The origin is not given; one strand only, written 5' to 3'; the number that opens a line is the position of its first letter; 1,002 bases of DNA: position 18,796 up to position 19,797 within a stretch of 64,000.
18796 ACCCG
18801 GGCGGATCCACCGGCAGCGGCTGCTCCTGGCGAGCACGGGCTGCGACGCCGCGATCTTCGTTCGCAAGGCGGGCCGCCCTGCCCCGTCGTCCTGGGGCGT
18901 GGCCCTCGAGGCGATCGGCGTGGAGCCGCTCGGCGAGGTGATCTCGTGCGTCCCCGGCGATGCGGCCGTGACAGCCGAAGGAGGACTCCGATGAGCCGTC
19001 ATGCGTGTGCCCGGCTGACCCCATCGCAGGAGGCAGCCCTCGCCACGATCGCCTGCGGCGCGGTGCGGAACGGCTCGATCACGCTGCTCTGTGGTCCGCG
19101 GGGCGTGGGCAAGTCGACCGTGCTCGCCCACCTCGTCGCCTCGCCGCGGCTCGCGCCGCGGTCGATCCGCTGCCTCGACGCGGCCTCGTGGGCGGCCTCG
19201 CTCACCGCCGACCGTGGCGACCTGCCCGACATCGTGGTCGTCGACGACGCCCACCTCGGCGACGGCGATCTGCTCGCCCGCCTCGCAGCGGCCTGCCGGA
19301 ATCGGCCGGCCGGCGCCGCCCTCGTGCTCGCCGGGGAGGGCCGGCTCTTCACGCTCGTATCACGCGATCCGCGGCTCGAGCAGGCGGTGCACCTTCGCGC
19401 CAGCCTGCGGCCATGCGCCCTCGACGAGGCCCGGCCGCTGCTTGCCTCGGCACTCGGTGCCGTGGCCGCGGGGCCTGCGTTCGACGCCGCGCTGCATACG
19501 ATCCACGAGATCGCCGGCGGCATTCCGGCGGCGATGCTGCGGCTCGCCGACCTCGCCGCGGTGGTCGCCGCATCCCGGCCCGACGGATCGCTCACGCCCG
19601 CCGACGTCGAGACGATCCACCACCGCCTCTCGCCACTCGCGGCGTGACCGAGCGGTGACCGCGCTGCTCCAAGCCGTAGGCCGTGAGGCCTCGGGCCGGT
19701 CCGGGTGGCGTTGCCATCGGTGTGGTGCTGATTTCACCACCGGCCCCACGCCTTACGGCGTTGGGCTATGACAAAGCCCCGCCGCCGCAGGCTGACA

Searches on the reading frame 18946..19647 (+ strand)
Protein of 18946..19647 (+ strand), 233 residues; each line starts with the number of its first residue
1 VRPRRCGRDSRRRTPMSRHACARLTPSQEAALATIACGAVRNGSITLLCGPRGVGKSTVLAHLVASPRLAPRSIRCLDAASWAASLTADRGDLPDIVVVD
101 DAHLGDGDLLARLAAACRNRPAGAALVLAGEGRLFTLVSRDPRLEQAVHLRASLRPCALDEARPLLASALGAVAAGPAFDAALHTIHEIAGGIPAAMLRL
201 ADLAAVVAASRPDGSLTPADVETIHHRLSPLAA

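Call 69: search_protein_families(library=pfam, proteins=[window:18946-19647:+], max_evalue=0.001)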
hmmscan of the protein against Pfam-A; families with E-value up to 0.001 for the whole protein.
window:18946-19647:+ (233 aa): 4 families
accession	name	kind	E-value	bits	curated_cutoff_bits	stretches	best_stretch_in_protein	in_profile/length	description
PF13401.12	AAA_22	-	4.6e-06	27.4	27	0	42-67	4-29/130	AAA domain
PF13481.12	AAA_25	-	1.9e-05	24.8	27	1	37-155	27-139/195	AAA domain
PF13191.12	AAA_16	-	0.00023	22.1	32.6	0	30-67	10-48/167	AAA ATPase domain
PF25199.1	nSTAND_NTPase5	-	0.00054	20.2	34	0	33-129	30-131/145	Novel STAND NTPase 5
